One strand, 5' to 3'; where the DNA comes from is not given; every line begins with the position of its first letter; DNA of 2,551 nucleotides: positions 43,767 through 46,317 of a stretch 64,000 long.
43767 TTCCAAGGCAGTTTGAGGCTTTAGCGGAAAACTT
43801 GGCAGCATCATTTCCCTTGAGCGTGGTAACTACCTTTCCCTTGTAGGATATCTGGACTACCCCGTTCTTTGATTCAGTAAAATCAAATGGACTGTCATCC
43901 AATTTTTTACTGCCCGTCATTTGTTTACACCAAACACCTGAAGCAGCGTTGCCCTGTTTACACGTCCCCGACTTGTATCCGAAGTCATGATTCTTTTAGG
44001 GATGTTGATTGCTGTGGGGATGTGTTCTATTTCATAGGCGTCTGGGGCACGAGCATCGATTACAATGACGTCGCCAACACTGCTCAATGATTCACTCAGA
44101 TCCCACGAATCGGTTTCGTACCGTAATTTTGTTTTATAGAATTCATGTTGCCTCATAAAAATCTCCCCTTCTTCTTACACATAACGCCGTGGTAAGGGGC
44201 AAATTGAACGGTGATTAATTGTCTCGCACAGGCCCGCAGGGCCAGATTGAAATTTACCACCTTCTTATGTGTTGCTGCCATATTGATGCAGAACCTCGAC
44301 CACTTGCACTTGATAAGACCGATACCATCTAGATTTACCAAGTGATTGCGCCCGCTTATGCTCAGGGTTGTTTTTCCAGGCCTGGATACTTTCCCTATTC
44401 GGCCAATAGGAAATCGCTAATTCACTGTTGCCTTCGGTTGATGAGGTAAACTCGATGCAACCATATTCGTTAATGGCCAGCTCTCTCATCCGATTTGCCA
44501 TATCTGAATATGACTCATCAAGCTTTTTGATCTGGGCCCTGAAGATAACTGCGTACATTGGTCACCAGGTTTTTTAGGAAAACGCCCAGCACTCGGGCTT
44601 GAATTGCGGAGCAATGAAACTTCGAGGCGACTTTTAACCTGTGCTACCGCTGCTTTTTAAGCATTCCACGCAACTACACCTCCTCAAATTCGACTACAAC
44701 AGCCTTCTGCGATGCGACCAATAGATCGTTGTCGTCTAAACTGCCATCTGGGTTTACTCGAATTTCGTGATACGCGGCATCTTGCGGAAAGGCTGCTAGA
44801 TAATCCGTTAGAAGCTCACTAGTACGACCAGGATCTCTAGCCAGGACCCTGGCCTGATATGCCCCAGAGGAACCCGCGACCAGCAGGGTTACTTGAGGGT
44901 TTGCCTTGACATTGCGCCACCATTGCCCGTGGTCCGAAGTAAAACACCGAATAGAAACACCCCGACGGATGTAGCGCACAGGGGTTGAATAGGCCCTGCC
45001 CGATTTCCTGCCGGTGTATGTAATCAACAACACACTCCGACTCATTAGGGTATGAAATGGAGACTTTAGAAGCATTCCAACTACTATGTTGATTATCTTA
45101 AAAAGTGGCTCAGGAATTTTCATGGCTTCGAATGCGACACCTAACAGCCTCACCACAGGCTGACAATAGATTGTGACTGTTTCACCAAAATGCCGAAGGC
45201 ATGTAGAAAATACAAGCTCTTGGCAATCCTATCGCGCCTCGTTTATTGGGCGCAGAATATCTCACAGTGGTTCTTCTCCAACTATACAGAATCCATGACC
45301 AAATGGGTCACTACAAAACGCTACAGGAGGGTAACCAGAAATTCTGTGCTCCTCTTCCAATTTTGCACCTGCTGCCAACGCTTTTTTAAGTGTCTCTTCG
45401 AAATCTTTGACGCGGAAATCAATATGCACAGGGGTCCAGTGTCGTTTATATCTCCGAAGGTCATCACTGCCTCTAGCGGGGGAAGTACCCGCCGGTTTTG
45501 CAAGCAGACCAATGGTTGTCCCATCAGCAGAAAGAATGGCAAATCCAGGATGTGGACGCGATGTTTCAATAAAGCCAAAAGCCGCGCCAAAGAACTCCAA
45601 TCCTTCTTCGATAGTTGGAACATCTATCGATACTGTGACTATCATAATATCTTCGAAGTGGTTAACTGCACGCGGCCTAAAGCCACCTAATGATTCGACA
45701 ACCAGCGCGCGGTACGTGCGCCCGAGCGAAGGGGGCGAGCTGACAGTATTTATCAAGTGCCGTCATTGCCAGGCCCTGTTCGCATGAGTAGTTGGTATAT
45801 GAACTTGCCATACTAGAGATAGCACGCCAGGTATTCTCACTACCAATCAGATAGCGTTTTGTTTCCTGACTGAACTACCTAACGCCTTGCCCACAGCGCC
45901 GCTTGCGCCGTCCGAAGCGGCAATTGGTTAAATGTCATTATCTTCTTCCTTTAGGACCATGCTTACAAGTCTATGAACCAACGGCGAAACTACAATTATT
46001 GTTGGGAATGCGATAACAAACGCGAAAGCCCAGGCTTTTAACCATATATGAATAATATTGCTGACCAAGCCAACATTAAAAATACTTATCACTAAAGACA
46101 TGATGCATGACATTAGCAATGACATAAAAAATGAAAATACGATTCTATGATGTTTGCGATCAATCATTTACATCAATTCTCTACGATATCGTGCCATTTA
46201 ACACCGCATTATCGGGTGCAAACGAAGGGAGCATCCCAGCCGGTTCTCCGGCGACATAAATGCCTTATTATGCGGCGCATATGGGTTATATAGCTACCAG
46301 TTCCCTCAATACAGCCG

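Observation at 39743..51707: Decayed sedentary integron inserted between imuB and dnaE2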

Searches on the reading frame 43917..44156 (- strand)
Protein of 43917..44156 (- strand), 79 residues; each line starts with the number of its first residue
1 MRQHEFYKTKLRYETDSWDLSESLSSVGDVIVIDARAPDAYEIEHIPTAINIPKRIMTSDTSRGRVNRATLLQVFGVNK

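Call 42: search_protein_families(library=pfam, proteins=[window:43917-44156:-], max_evalue=0.01)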
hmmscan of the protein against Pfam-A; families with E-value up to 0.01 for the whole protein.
window:43917-44156:- (79 aa): 1 family
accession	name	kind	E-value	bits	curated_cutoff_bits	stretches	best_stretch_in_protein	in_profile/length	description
PF00581.25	Rhodanese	-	1.1e-06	29.4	22.2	1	26-63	10-40/102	Rhodanese-like domain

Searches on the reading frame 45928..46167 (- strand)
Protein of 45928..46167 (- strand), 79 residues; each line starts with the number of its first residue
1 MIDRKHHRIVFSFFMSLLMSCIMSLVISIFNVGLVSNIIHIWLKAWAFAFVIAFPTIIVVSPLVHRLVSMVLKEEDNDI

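Call 42: search_protein_families(library=pfam, proteins=[window:45928-46167:-], max_evalue=0.01)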
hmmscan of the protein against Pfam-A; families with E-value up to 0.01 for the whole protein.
window:45928-46167:- (79 aa): 1 family
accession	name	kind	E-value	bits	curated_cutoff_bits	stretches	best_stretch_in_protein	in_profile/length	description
PF11391.13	DUF2798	-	3.5e-20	72.3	23.5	1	13-70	1-58/59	Protein of unknown function (DUF2798)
